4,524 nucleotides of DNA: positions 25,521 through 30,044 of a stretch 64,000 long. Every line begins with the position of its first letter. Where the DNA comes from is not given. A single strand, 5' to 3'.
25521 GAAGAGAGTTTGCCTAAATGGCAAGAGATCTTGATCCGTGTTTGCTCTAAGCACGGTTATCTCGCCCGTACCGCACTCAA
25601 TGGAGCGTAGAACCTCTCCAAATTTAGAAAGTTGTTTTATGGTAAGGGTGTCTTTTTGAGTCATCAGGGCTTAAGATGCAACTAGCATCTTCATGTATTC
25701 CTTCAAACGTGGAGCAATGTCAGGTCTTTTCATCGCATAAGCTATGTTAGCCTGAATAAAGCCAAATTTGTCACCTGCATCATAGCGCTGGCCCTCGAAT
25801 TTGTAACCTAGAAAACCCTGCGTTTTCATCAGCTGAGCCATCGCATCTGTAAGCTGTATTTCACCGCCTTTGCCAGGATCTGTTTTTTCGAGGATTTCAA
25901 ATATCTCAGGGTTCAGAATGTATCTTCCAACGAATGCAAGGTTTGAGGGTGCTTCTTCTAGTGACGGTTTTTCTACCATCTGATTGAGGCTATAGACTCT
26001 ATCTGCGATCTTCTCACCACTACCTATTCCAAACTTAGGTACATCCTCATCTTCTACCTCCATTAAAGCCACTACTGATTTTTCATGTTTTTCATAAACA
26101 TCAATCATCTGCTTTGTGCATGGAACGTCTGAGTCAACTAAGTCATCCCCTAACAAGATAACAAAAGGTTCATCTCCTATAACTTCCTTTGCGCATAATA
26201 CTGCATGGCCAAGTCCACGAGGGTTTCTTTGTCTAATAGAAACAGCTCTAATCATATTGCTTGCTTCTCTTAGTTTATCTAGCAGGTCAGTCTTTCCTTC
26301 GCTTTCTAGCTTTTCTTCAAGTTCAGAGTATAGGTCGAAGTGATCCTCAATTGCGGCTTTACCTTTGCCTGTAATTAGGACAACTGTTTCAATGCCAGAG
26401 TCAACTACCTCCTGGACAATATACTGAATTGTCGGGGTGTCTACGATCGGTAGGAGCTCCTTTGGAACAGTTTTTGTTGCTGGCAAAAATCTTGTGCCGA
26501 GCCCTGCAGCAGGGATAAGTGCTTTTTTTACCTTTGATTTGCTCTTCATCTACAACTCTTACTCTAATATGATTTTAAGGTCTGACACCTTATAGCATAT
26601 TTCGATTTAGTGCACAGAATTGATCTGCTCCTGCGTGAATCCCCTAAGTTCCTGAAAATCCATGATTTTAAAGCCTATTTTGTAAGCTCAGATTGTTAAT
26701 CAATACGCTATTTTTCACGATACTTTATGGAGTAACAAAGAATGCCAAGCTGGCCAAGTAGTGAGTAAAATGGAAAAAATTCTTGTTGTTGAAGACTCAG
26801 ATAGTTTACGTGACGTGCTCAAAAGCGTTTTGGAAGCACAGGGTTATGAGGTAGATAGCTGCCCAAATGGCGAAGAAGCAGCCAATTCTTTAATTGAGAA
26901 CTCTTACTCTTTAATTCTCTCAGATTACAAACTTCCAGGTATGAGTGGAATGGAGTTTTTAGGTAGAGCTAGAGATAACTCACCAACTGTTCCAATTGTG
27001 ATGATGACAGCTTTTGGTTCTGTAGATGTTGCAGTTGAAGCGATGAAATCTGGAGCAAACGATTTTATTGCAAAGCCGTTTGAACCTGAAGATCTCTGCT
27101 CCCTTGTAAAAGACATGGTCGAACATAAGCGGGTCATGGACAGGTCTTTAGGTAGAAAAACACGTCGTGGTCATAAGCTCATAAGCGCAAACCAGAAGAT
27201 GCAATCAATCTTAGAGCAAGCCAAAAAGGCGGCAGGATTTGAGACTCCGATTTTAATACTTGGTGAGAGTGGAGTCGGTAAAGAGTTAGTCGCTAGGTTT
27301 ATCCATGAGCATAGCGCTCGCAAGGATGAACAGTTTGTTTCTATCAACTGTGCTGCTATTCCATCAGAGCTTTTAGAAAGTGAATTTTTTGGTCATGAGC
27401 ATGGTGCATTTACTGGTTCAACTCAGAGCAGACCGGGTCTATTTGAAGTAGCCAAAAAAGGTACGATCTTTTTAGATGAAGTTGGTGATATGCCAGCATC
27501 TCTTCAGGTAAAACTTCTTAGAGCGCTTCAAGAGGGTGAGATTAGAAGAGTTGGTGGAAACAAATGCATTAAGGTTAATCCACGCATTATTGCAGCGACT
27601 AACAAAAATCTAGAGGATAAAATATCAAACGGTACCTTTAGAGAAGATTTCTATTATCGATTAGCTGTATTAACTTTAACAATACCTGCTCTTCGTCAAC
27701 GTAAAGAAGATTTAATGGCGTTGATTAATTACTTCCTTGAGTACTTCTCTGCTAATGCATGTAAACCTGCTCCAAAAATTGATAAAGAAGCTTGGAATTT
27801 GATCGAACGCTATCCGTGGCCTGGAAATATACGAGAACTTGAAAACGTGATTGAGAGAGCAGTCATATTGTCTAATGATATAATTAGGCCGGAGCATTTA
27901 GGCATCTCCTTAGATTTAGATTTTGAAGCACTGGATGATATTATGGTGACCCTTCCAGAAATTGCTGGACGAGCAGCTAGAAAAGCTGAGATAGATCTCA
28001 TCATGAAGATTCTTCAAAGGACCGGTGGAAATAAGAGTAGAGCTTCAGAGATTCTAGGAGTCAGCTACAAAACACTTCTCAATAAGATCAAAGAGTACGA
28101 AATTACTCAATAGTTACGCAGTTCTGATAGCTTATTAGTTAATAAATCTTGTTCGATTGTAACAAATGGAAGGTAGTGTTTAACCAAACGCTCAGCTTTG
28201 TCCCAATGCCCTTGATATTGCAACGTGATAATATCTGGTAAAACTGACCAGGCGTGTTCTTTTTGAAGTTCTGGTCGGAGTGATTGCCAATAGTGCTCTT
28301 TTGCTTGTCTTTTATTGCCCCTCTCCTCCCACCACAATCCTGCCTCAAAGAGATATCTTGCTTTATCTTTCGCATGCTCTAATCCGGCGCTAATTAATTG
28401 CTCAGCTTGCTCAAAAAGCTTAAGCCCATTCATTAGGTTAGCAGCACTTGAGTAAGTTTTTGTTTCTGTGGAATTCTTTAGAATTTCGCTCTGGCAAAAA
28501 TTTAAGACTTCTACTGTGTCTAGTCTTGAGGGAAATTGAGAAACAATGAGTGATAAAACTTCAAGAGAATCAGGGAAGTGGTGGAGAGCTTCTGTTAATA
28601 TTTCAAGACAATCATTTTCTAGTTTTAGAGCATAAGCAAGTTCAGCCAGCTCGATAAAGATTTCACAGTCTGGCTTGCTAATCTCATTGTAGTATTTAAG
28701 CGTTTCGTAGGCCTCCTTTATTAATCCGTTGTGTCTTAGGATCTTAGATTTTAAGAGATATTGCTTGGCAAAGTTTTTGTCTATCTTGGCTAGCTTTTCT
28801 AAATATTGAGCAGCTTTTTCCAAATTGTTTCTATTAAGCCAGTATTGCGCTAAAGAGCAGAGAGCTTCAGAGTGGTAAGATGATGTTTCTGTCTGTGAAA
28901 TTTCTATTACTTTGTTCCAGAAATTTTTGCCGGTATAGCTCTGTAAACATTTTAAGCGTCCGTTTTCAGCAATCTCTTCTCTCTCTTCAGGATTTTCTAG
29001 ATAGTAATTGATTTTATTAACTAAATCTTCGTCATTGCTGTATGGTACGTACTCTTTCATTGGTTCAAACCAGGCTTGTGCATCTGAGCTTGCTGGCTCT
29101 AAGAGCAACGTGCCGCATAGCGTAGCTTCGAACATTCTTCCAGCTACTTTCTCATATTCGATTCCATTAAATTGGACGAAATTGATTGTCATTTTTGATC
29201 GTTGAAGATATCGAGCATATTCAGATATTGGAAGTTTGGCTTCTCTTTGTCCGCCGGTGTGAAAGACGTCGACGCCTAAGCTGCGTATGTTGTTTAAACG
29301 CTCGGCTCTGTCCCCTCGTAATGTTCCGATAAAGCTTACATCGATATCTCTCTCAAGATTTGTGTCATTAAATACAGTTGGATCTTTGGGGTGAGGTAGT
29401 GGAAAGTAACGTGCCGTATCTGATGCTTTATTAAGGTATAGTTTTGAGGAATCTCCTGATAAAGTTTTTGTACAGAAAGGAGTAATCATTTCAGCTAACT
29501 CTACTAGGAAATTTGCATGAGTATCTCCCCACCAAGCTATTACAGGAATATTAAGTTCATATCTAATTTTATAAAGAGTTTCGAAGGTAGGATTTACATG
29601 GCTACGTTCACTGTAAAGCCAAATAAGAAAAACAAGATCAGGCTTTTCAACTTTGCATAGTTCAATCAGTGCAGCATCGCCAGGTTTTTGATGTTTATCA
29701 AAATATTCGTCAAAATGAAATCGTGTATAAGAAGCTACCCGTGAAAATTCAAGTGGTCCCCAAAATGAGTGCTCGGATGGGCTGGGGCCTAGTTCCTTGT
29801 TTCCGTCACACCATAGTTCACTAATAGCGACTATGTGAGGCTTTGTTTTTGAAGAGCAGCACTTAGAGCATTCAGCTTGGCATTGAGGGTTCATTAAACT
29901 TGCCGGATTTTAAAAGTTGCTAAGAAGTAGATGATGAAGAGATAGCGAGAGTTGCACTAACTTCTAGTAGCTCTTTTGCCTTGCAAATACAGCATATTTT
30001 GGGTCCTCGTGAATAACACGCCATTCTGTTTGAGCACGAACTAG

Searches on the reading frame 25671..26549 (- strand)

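Call 51: search_protein_families(library=pfam, proteins=[window:25671-26549:-], max_evalue=0.00001)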
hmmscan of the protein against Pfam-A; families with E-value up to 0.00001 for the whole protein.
window:25671-26549:- (292 aa): 2 families
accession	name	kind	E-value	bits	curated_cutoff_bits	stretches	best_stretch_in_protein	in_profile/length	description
PF00483.29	NTP_transferase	-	1.9e-29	103.4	21.2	1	9-271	1-242/245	Nucleotidyl transferase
PF12804.13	NTP_transf_3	-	1e-05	26.2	27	0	10-166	1-125/160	MobA-like NTP transferase domain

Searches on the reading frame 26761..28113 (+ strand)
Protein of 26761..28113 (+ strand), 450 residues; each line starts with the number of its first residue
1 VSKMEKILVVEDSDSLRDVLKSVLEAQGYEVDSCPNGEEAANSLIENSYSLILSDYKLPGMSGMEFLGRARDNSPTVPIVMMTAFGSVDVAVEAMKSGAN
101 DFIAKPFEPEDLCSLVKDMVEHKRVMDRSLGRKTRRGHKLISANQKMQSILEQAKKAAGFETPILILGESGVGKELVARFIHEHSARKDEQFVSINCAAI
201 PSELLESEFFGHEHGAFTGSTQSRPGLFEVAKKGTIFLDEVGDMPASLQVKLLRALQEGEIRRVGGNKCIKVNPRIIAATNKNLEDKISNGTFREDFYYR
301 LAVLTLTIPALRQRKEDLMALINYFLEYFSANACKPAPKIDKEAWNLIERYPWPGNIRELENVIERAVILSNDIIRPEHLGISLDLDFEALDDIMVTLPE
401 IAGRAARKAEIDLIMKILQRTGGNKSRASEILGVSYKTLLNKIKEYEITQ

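Call 73: search_protein_families(library=pfam, proteins=[window:26761-28113:+], max_evalue=0.000001)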
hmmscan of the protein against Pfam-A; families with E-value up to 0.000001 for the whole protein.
window:26761-28113:+ (450 aa): 5 families
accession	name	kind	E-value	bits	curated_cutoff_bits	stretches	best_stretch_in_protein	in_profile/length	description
PF00158.32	Sigma54_activat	-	6.7e-70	234.6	20.2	1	141-306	2-167/168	Sigma-54 interaction domain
PF00072.30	Response_reg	-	4.7e-30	104.4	30.2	1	7-116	1-110/111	Response regulator receiver domain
PF14532.12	Sigma54_activ_2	-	5.2e-22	79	25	1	143-311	3-138/138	Sigma-54 interaction domain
PF25601.1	AAA_lid_14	-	8.5e-21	74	27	1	312-380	1-70/87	AAA+ ATPase lid domain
PF02954.25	HTH_8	-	4.5e-12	45.9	22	1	407-446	3-42/42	Bacterial regulatory protein, Fis family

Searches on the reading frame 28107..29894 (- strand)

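Call 73: search_protein_families(library=pfam, proteins=[window:28107-29894:-], max_evalue=0.000001)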
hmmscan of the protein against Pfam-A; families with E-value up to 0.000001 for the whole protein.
window:28107-29894:- (595 aa): 2 families
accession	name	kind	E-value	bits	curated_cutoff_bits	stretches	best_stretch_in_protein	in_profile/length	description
PF13524.12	Glyco_trans_1_2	-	1.6e-24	86.9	25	1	216-326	30-139/144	Glycosyl transferase-like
PF14559.12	TPR_19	-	1.7e-07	31.9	25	0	341-385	24-68/68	Tetratricopeptide repeat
